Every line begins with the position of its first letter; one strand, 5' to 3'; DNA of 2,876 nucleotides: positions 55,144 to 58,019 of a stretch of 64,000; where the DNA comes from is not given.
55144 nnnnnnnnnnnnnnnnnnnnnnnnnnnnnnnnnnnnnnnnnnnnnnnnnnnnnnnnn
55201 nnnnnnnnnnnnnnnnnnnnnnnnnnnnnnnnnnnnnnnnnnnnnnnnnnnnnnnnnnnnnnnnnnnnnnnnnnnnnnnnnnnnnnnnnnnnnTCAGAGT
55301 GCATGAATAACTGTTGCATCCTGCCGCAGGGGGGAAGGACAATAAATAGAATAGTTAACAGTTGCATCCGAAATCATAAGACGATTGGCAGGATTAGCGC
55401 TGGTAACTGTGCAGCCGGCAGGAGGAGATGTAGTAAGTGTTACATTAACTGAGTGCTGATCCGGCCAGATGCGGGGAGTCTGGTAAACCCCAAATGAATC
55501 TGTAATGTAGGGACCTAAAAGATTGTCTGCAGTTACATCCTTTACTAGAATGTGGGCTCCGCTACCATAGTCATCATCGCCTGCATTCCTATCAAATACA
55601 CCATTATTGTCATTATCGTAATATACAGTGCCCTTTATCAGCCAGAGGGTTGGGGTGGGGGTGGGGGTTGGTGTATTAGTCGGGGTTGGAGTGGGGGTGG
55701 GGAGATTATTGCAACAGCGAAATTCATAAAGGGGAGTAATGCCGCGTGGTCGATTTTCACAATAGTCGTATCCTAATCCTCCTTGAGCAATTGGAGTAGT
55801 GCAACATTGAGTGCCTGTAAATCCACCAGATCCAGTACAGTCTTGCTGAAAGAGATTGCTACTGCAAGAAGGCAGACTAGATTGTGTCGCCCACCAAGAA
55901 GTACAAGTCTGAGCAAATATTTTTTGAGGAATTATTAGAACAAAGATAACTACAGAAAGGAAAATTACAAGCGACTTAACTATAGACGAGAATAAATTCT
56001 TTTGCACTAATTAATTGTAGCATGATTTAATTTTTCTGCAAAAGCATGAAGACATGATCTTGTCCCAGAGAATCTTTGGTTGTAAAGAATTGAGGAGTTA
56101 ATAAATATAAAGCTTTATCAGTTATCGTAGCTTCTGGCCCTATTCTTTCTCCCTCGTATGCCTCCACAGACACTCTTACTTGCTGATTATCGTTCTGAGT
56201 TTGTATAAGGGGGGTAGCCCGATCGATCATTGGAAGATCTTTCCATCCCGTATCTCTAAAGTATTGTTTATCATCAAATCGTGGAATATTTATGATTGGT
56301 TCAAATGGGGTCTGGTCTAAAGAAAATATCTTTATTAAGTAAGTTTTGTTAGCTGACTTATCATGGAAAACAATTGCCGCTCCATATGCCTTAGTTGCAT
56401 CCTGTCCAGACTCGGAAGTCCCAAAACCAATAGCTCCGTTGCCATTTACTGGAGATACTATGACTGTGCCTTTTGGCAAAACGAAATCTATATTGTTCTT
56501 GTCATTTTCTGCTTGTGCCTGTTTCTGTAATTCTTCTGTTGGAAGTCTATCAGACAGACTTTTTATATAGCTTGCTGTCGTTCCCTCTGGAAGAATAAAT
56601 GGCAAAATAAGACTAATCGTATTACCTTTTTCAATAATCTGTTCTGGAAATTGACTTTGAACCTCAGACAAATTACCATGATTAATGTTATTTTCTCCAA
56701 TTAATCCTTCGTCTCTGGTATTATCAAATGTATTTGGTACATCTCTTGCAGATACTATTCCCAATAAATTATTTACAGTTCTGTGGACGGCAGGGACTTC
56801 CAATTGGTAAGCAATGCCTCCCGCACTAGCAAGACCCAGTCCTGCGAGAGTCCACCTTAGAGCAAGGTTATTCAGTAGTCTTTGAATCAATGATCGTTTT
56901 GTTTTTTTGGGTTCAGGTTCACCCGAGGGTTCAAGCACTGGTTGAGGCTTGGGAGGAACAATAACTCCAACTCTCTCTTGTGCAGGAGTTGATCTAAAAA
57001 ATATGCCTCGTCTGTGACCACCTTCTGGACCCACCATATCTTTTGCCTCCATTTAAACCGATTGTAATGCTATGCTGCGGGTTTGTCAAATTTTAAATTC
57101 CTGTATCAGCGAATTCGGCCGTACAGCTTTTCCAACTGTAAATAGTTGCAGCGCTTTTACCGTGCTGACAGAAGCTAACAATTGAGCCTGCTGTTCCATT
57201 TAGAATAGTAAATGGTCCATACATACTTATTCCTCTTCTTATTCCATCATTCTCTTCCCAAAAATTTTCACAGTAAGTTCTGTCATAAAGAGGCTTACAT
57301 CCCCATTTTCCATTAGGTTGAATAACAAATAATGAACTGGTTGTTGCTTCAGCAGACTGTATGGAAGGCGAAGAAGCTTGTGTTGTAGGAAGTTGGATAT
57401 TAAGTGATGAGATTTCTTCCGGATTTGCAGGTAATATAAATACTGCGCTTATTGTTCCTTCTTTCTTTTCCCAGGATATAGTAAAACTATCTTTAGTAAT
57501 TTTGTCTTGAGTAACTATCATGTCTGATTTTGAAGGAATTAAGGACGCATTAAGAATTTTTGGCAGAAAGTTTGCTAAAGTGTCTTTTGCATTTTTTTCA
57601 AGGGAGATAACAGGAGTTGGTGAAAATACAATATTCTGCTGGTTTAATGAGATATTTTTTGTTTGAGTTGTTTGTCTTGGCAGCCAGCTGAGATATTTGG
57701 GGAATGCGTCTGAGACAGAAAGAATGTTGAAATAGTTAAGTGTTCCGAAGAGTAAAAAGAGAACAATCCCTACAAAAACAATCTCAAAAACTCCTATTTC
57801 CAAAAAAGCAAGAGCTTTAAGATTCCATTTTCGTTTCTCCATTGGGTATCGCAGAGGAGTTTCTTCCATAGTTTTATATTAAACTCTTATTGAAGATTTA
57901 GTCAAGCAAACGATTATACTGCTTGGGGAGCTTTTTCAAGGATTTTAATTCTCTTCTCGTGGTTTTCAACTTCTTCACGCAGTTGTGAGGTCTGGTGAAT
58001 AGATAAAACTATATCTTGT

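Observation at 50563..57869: Type IV pilus pilM/pilN/pilO operon co-transcribed with a pilin-like protein and PT-linker / SdrD-B-like adhesin-like secreted proteins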

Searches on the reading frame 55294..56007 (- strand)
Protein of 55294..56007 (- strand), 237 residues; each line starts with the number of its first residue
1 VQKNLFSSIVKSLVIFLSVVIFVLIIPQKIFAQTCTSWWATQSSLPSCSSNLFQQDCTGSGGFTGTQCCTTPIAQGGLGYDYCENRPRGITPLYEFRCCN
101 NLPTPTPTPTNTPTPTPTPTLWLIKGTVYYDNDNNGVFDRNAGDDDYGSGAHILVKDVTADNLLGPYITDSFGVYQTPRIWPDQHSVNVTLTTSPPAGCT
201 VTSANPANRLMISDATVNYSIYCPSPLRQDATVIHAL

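Call 3: search_protein_families(library=pfam, proteins=[window:55294-56007:-], max_evalue=1)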
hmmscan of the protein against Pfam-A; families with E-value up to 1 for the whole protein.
window:55294-56007:- (237 aa): 1 family
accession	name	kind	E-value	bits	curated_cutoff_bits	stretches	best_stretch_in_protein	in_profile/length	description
PF17210.9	SdrD_B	-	0.01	16.5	29.7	1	127-209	6-80/112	SdrD B-like domain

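Call 4: search_protein_families(library=ncbifam, proteins=[window:55294-56007:-], max_evalue=1)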
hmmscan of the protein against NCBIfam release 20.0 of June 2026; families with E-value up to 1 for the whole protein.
window:55294-56007:- (237 aa): 3 families
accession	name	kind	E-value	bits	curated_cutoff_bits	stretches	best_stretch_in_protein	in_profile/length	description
NF052345.1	S_layer_anammox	exception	0.02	12.2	1400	1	103-136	1292-1327/1596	Kustd1514 family S-layer glycoprotein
NF033186.1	internalin_K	exception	0.32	9.4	1100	1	103-119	514-532/604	class 1 internalin InlK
NF037973.1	metallo_SslE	exception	0.85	6.8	3000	0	69-119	33-80/1519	lipoprotein metalloprotease SslE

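Call 45: find_encoding_contigs(protein=window:55294-56007:-, flank=10000, max_places=6)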
Protein window:55294-56007:- (237 aa): no gene with exactly this product is on record in the collection.

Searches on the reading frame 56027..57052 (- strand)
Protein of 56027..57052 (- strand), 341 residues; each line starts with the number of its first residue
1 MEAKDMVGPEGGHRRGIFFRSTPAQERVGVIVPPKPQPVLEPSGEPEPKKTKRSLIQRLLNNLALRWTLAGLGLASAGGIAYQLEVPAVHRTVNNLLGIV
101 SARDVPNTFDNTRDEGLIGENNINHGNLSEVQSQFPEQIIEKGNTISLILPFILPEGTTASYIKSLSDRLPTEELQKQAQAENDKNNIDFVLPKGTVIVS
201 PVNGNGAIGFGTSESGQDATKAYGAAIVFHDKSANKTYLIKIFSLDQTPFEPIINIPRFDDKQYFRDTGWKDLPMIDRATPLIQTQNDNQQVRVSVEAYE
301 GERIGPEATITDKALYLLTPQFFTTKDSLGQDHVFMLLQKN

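Call 3: search_protein_families(library=pfam, proteins=[window:56027-57052:-], max_evalue=1)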
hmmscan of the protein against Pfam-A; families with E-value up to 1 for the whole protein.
window:56027-57052:- (341 aa): 0 families

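Call 4: search_protein_families(library=ncbifam, proteins=[window:56027-57052:-], max_evalue=1)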
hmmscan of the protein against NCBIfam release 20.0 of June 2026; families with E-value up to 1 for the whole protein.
window:56027-57052:- (341 aa): 0 families

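Call 70: search_protein_representatives(protein=window:56027-57052:-)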
Query: 341 residues. Proteins with E-value up to 0.001 (for the whole library): 69; up to 1e-10: 36; up to 1e-30: 13. The best 69 are listed.
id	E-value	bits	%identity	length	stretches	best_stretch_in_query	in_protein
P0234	3.0e-222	752.8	100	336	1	6-341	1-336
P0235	7.6e-50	186.2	37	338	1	20-340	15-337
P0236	9.1e-49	182.7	40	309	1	74-329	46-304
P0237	6.4e-48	179.9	41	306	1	94-334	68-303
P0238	2.0e-46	175.0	36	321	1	21-329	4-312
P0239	2.8e-46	174.5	34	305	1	22-326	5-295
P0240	1.6e-44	168.7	36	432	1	34-327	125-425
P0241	9.2e-44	166.2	37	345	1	32-337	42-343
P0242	1.7e-39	152.2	35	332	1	44-334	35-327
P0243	4.2e-33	131.2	44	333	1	8-234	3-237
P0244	2.2e-31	125.5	32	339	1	29-329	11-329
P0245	2.4e-31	125.4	44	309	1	1-212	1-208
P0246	8.1e-31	123.7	33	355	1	1-331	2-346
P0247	6.0e-30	120.8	33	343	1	33-325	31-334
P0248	2.2e-29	118.9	33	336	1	24-326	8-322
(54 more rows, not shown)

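Call 73: search_solved_structures(query=A8, max_evalue=10)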
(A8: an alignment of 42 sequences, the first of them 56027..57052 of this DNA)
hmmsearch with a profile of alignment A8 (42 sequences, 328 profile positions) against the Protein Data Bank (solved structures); distinct sequences matched with E-value up to 10: 7.
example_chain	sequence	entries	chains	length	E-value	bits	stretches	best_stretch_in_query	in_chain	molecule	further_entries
5kqb_A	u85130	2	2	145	0.053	15.7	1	175-200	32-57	Peptidase M23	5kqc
2hsi_A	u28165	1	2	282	0.26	13.4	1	167-196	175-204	Putative peptidase M23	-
8i7r_M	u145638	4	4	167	1.2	11.3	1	7-59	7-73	Piercer of microtubule wall 1 protein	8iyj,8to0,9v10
5j1l_B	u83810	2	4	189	1.2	11.3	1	151-203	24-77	ToxR-activated gene (TagE)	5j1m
5j1k_A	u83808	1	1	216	1.5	10.9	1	151-203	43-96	ToxR-activated gene (TagE)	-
1dml_B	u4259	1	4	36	2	10.5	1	51-83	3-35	DNA POLYMERASE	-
4fgs_A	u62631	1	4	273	3.9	9.5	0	44-71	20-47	Probable dehydrogenase protein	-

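Call 74: search_protein_families(library=pfam, alignment_id=A8, max_evalue=0.1)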
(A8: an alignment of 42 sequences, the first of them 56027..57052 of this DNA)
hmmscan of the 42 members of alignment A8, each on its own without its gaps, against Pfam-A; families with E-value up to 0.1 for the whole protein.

A. member 1, window:56027-57052:- (341 aa): 0 families

B. families by the number of members that match (of 42 scanned): 6 families
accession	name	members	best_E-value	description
PF15754.10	SPESP1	1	0.0052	Sperm equatorial segment protein 1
PF03413.25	PepSY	1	0.011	Peptidase propeptide and YPEB domain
PF10518.14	TAT_signal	1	0.02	TAT (twin-arginine translocation) pathway signal sequence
PF07212.18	Hyaluronidase_1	1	0.022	Hyaluronidase protein (HylP)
PF23530.1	YHR052C-B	1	0.03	YHR052C-B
PF20372.3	DUF6667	1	0.043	Family of unknown function (DUF6667)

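Call 92: find_encoding_contigs(protein=window:56027-57037:-, flank=10000, max_places=6)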
Protein window:56027-57037:- (336 aa): 4 contigs read that carry it; 4 places shown.
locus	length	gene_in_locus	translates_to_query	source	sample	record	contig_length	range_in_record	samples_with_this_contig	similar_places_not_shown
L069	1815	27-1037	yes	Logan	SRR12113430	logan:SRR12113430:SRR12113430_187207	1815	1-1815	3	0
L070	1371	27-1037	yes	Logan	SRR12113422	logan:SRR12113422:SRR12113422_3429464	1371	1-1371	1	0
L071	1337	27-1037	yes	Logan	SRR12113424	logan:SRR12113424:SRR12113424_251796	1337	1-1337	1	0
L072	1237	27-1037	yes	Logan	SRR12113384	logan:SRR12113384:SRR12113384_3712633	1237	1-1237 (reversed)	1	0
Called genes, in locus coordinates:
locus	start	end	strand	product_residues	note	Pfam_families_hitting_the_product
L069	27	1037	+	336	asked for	-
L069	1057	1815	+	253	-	?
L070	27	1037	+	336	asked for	-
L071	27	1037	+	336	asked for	-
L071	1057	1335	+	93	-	?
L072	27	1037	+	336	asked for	-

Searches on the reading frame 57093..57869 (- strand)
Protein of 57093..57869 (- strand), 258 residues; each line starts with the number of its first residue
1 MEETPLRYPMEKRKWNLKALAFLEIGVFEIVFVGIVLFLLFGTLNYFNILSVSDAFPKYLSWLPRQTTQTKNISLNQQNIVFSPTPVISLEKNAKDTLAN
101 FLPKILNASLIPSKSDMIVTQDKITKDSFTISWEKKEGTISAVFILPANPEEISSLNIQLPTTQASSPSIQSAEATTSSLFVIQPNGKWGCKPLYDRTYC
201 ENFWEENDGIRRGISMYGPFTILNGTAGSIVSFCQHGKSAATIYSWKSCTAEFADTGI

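Call 3: search_protein_families(library=pfam, proteins=[window:57093-57869:-], max_evalue=1)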
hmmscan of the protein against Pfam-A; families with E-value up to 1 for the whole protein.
window:57093-57869:- (258 aa): 0 families

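Call 4: search_protein_families(library=ncbifam, proteins=[window:57093-57869:-], max_evalue=1)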
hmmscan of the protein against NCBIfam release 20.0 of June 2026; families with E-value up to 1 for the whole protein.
window:57093-57869:- (258 aa): 0 families

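Call 54: find_homologous_proteins(query=window:57093-57869:-, max_evalue=0.001)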
Query window:57093-57869:- (258 aa): 40 proteins with E <= 0.001 among 451 candidates.
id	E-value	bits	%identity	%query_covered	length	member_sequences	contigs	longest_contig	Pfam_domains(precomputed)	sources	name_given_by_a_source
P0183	1.7e-162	557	100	97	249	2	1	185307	-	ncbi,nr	ncbi:MAG: hypothetical protein HYW62_01465 [Candidatus Levybacteria bacterium]|nr:hypothetical prote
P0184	7.0e-122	424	76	100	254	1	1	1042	-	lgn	-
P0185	2.2e-74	268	49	100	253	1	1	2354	-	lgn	-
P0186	1.1e-61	226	46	97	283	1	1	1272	-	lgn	-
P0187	2.2e-61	225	48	93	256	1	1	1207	-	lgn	-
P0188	1.2e-60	223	43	91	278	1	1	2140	-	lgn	-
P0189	5.8e-59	217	46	97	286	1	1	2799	-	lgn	-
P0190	8.6e-56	207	45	98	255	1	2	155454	-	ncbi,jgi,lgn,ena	-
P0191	2.2e-55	206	43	83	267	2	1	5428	-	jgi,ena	-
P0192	1.7e-53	199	45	90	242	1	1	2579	-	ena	-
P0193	4.9e-52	195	42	98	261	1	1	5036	-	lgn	-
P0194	8.4e-52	194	42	94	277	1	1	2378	-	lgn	-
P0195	4.0e-47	179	44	90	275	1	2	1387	-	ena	-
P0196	2.5e-45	173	39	96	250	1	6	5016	-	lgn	-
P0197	1.2e-42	164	40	90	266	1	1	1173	-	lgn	-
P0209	1.0e-22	99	36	93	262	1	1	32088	-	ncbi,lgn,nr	ncbi:MAG: hypothetical protein HYW62_00165 [Candidatus Levybacteria bacterium]|nr:hypothetical prote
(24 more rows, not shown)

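Call 55: find_encoding_contigs(protein=P0209, flank=10000, max_places=2)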
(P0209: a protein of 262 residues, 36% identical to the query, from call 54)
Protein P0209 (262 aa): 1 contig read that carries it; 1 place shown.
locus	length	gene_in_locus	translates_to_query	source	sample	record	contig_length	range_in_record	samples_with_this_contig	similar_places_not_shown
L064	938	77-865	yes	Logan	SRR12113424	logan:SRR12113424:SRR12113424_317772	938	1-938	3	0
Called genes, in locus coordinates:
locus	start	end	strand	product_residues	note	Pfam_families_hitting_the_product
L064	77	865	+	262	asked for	-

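Call 56: find_encoding_contigs(protein=P0190, flank=10000, max_places=2)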
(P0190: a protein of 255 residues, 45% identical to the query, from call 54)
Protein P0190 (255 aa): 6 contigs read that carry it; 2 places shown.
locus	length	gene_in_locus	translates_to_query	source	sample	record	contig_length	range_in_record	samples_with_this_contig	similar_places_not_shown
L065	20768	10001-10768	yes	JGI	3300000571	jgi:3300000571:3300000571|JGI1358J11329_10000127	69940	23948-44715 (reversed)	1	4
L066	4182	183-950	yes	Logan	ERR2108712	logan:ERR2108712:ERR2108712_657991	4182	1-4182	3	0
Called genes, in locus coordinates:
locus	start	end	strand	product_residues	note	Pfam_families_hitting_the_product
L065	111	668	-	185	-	-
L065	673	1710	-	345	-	PF02661:Fic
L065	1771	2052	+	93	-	PF18898:DUF5654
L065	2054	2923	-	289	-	PF01210:NAD_Gly3P_dh_N, PF07479:NAD_Gly3P_dh_C, PF20618:GPD_NAD_C_bact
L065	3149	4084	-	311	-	PF01256:Carb_kinase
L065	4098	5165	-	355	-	PF02463:SMC_N, PF13175:AAA_15, PF13476:AAA_23, PF13555:AAA_29 (weak)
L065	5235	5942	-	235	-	PF00696:AA_kinase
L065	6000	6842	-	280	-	PF01149:Fapy_DNA_glyco, PF06831:H2TH, PF06827:zf-FPG_IleRS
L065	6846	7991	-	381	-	PF13439:Glyco_transf_4, PF00534:Glycos_transf_1, PF13692:Glyco_trans_1_4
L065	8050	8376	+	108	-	-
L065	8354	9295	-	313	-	PF02739:5_3_exonuc_N, PF01367:5_3_exonuc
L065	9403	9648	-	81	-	-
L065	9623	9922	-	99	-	PF01402:RHH_1 (weak)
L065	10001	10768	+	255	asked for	-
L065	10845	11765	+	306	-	-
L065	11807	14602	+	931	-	-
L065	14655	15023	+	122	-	PF05635:23S_rRNA_IVP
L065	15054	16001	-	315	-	-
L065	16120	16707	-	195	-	PF01923:Cob_adeno_trans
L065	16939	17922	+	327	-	PF00005:ABC_tran, PF13476:AAA_23 (faint), PF13304:AAA_21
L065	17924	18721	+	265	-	PF06182:ABC2_membrane_6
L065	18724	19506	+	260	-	PF06182:ABC2_membrane_6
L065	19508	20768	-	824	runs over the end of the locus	PF00317:Ribonuc_red_lgN, PF02867:Ribonuc_red_lgC, PF12637:TSCPD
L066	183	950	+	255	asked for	-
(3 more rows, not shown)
